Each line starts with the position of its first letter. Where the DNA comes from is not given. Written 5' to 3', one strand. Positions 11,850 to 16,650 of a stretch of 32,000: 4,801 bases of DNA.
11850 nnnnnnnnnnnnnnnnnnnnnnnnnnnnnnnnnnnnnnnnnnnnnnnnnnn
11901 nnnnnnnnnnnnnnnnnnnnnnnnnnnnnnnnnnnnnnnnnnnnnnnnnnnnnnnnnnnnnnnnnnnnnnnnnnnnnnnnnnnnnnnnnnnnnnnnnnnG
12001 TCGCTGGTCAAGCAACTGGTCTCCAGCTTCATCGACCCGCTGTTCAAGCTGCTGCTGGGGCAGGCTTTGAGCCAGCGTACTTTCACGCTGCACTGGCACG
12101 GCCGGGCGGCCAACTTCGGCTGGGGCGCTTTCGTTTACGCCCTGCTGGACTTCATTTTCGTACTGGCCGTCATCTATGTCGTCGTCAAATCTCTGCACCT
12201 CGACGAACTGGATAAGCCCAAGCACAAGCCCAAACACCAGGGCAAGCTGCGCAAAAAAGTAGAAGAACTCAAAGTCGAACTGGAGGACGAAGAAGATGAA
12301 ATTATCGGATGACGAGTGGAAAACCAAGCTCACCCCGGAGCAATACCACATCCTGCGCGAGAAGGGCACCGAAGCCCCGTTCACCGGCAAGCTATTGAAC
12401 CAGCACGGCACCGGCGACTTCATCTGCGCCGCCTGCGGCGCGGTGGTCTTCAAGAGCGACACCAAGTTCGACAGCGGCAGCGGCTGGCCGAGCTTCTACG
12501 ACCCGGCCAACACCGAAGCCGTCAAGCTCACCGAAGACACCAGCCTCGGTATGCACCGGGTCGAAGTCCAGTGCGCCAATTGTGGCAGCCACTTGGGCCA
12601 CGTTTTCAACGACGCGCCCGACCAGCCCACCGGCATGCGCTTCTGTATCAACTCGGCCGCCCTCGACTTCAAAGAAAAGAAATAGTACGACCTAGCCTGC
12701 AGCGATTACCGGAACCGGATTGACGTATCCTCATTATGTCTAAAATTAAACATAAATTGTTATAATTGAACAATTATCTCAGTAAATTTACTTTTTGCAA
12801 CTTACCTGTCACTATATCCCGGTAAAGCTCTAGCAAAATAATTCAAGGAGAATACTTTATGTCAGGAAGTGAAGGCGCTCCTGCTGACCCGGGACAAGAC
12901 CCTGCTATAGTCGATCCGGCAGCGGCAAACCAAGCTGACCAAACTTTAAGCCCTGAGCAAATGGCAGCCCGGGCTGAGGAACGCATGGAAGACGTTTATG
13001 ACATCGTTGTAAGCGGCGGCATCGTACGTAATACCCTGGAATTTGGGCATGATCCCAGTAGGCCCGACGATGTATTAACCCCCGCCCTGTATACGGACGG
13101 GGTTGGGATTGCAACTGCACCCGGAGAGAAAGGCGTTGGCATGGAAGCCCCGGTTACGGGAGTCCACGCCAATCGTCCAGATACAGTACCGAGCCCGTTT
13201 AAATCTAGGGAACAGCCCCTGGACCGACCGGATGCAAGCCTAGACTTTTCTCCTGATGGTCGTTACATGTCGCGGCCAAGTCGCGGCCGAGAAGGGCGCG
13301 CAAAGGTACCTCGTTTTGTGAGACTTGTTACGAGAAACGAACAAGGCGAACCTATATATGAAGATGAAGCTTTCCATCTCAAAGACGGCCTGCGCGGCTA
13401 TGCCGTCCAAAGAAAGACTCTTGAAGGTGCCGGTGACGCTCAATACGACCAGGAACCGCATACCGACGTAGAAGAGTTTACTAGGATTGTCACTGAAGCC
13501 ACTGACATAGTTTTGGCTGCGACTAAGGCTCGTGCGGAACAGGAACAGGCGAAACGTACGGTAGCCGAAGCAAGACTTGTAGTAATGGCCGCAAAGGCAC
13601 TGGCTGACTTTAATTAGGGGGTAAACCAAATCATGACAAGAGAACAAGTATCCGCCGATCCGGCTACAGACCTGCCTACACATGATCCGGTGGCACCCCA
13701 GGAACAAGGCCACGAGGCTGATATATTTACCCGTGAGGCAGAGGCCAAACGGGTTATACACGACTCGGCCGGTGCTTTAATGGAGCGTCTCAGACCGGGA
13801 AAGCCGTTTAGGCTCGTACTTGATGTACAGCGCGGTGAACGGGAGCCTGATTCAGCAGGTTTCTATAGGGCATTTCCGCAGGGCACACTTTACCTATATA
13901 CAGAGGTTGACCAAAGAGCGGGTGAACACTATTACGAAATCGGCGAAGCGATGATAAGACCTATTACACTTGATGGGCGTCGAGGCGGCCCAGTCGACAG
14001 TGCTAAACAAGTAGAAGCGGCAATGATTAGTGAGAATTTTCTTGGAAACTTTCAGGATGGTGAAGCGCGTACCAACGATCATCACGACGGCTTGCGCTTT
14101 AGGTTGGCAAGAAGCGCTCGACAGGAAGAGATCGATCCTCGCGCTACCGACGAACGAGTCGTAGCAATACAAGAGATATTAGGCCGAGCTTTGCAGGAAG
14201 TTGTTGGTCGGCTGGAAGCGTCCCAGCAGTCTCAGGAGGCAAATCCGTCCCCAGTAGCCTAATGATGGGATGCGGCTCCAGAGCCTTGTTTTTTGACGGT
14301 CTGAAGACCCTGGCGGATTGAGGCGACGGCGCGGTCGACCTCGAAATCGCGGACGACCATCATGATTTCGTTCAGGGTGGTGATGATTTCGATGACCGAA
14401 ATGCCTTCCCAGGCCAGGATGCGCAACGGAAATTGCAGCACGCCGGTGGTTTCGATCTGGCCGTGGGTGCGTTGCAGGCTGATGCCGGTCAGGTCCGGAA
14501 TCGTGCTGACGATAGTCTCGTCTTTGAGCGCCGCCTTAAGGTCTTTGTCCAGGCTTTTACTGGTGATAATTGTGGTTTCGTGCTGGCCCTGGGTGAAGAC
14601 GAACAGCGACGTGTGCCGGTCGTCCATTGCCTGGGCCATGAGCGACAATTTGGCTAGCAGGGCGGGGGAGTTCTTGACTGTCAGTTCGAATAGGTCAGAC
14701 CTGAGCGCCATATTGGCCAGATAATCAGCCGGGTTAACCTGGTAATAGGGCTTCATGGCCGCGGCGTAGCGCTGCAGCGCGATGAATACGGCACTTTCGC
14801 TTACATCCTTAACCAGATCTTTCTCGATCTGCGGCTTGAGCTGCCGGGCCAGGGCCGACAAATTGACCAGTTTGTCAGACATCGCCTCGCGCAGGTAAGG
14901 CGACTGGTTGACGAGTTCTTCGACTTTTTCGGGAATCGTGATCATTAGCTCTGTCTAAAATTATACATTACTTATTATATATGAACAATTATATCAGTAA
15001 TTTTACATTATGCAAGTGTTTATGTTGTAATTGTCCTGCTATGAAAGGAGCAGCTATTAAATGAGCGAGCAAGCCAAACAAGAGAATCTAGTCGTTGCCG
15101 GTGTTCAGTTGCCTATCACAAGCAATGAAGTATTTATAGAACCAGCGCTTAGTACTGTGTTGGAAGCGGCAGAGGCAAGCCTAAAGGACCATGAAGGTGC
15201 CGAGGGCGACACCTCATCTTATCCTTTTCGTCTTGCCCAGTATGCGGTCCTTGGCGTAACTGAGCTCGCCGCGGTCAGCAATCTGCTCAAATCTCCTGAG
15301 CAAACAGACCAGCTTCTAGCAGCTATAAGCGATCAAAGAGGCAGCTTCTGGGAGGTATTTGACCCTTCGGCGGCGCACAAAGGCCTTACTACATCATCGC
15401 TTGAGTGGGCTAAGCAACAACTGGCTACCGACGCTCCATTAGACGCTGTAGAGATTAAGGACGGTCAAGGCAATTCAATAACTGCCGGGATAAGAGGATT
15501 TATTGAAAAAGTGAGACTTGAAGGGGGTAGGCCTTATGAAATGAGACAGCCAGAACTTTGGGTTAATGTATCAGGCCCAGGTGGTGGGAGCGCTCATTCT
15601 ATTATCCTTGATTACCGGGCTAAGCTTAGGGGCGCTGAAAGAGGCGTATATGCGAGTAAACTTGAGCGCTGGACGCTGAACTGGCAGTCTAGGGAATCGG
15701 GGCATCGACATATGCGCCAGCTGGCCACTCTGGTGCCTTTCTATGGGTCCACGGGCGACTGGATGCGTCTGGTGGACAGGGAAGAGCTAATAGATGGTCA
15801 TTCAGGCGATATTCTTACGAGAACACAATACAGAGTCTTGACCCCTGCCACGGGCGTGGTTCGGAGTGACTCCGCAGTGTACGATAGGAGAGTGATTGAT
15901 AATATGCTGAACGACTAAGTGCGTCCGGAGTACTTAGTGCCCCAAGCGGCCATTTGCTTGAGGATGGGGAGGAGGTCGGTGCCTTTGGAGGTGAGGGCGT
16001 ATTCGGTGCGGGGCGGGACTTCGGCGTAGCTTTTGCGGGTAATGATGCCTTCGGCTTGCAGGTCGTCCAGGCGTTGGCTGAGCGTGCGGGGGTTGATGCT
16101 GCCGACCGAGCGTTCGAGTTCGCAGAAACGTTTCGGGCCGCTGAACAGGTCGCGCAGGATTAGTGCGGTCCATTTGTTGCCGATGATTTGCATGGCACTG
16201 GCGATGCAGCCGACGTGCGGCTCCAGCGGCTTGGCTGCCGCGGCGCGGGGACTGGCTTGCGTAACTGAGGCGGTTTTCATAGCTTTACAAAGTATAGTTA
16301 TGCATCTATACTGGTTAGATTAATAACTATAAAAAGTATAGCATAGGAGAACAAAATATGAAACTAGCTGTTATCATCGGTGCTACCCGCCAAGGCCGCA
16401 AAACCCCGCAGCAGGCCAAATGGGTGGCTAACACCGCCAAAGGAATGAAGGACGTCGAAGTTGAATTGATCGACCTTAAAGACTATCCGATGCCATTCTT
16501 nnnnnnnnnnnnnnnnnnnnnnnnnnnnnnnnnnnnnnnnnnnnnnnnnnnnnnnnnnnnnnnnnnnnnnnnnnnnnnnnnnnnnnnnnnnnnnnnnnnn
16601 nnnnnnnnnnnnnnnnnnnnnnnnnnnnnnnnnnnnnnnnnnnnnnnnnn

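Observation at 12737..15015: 64-bp AT-rich promoter/leader module duplicated 2.2 kb apart (54/64 identical, ungapped)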

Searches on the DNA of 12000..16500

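Call 9: search_rna_families(source=window, start=12000, end=16500, threshold=evalue, max_evalue=5)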
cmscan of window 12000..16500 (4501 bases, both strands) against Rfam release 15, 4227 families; matches with E-value up to 5: 1.
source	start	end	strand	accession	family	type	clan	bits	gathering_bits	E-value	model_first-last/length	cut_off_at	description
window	12125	12202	-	RF01121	sR38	Gene; snRNA; snoRNA; CD-box;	-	14.6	50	4.9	1-59/59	no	Small nucleolar RNA sR38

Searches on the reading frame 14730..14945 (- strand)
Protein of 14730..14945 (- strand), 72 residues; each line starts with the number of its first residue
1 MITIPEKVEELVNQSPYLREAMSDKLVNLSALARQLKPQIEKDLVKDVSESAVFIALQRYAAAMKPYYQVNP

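Call 62: search_solved_structures(query=A3, max_evalue=10)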
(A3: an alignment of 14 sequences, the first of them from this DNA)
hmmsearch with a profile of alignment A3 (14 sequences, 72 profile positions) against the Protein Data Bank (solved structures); distinct sequences matched with E-value up to 10: 2.
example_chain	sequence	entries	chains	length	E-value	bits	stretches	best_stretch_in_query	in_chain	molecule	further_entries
2owl_A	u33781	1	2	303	0.66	13.6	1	2-71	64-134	Recombination-associated protein rdgC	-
2k5j_A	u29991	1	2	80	0.67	13.6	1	15-40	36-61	uncharacterized protein yiiF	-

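Call 63: search_protein_families(library=pfam, proteins=[window:14730-14945:-], max_evalue=10)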
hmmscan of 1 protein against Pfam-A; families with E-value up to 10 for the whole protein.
seq(72 aa): 1 family
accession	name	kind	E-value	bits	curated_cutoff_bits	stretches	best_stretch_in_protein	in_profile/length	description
PF24367.1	DUF7523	-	5.8e-05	23.9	27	1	7-67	5-57/158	Family of unknown function (DUF7523)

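Call 66: predict_structure(alignment_id=A3)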
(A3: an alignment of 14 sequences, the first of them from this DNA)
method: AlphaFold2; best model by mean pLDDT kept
length: 72 residues; sequences in the alignment: 14
mean_pLDDT: 87.9   pTM: 0.74
mean pLDDT of the five models: 87.9, 87.8, 87.1, 85.8, 85.1
residues with pLDDT >= 90: 46; 70-90: 18; 50-70: 8; < 50: 0
segments of 3 or more residues with pLDDT < 50: none
pLDDT, mean of each block of 10 residues (from residue 1): 89 89 90 95 92 94 72 53
secondary structure, 60 per line:
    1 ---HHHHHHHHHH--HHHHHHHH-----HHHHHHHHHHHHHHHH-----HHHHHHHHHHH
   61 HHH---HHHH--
elements in order: H4-13 H16-23 H29-44 H50-63 H67-70

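Call 69: fold_search(model_id=the predicted structure, library=pdb)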
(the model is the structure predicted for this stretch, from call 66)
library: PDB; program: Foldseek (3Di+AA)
matches with E <= 10: 3; with E <= 0.001: 0
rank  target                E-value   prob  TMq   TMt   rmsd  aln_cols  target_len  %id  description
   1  4e45_K                9.6e+00  0.07  0.36  0.29   8.6        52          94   10  Crystal structure of the hMHF1/hMHF2 Histone-Fold Tetramer in Complex with Fanconi Anemia Associated Helicase hFANCM (released 2013-03-20)
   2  3ufe_A                9.6e+00  0.06  0.35  0.24   9.6        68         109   18  Structure of transcriptional antiterminator (BGLG-family) at 1.5 A resolution (released 2012-02-01)
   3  16vp                  9.6e+00  0.05  0.29  0.09   4.3        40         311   28  CONSERVED CORE OF THE HERPES SIMPLEX VIRUS TRANSCRIPTIONAL REGULATORY PROTEIN VP16 (released 1999-07-28)
